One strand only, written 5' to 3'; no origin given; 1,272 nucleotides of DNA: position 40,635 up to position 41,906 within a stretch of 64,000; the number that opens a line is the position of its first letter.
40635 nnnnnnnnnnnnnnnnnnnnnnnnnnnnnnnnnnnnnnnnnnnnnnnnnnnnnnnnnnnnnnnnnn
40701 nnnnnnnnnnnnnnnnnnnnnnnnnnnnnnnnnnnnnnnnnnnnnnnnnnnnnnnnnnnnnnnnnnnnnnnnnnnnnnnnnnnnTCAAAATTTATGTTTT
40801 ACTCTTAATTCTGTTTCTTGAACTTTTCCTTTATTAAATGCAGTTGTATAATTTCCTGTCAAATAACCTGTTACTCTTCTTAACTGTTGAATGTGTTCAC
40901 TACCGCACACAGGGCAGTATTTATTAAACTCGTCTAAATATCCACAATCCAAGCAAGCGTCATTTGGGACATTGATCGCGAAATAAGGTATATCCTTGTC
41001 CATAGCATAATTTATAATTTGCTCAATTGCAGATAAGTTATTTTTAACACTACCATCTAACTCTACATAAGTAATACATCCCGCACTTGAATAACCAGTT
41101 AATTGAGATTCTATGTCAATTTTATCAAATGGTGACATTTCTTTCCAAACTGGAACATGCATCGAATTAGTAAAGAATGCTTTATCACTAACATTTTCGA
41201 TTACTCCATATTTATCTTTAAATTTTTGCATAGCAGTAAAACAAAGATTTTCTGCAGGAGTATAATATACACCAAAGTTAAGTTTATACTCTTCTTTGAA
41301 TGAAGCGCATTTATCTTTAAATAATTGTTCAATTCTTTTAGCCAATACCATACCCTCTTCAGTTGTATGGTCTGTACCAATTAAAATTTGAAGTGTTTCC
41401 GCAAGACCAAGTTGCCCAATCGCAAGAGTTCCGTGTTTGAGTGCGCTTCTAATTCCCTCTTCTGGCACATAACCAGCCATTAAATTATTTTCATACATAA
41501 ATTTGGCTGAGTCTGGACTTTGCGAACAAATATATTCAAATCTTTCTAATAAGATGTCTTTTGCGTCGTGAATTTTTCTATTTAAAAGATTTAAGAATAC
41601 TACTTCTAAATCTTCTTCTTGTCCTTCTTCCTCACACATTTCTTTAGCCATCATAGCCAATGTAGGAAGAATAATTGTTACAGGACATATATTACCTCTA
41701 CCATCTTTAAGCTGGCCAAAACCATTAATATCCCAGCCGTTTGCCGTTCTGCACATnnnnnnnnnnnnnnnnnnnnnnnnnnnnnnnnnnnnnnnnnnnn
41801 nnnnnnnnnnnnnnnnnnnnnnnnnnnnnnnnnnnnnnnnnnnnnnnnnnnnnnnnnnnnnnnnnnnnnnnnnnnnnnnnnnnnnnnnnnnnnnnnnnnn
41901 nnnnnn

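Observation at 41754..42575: nrdD split by a group I intron carrying a GIY-YIG homing endonuclease, inserted exactly in the conserved MG|CR motif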

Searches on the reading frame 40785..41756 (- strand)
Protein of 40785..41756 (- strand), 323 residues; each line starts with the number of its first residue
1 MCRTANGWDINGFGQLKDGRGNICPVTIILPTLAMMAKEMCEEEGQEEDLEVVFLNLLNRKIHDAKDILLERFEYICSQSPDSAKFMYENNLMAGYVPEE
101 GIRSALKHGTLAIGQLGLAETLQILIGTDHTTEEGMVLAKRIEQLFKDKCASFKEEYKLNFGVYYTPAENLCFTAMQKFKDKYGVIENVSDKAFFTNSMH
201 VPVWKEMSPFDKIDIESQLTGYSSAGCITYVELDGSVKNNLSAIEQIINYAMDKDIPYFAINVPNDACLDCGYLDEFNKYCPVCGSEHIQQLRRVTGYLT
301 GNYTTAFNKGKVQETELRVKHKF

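Call 4: search_protein_families(library=pfam, proteins=[window:40785-41756:-])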
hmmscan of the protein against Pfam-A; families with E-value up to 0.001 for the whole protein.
window:40785-41756:- (323 aa): 3 families
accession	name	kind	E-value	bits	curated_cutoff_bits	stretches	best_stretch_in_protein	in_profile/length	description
PF13597.11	NRDD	-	3e-74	251.1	26.2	1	2-321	264-562/562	Anaerobic ribonucleoside-triphosphate reductase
PF01228.26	Gly_radical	-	1e-07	32.8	22.2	1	204-299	2-102/106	Glycine radical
PF11230.13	YjjI-like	-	3.4e-06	26.1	23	1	49-265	241-437/485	Glycyl radical enzyme YjjI-like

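Call 36: find_related_loci(query=window:40785-41753:-, collection=viral_contigs, flank=3500)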
Query window:40785-41753:- (322 aa) in viral_contigs; peptide patterns used: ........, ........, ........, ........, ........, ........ (x = any residue, [..] = any of these).
112 stretches matched a pattern; 110 encode a relative of the query (tblastn E <= 1e-3); the best 80 are kept; 80 distinct loci.
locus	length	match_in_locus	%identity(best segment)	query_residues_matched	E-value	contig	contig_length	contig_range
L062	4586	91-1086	75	1-321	2e-179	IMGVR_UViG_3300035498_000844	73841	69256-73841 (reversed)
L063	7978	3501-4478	79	1-320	3e-176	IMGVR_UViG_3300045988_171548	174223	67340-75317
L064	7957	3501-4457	78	1-320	5e-175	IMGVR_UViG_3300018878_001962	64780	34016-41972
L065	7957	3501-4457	78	1-320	9e-175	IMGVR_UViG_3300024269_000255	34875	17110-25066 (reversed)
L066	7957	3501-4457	78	1-320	9e-175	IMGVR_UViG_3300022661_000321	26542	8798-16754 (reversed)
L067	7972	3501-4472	78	1-320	2e-174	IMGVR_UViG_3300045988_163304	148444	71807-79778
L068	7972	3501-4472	78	1-320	4e-174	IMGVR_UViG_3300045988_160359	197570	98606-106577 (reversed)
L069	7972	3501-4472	77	1-320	4e-174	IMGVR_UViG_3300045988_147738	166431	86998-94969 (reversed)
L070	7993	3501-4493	77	1-320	1e-173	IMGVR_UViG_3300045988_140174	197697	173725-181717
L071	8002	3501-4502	75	1-320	8e-174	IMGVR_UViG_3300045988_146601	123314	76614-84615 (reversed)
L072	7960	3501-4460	81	1-320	9e-173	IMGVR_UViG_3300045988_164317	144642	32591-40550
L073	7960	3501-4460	81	1-320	3e-172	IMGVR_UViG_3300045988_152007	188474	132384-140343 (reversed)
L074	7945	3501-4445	77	1-320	5e-172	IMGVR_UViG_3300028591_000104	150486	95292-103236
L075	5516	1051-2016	77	1-320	1e-172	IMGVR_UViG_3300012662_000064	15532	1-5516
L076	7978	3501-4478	77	1-320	5e-171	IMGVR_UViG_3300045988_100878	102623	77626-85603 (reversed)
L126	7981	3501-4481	72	1-320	3e-161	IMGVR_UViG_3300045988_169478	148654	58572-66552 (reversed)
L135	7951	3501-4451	72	1-320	5e-158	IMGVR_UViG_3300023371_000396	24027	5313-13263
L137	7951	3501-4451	72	1-320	2e-157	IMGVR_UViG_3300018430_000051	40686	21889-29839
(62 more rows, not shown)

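Call 42: search_protein_families(library=pfam, proteins=[L135:2610-3500:+], max_evalue=0.1)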
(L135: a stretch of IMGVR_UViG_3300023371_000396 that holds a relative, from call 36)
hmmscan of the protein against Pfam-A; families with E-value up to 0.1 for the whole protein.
L135:2610-3500:+ (297 aa): 3 families
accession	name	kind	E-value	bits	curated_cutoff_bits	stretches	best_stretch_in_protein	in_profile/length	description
PF01541.30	GIY-YIG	-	2.1e-06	28.4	22.6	1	69-144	3-74/78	GIY-YIG catalytic domain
PF14890.11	Intein_splicing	-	0.0017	18.6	35.8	1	121-297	9-155/155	Intein splicing domain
PF07591.16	PT-HINT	-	0.0025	18.5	27.7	1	210-279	38-110/137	Pretoxin HINT domain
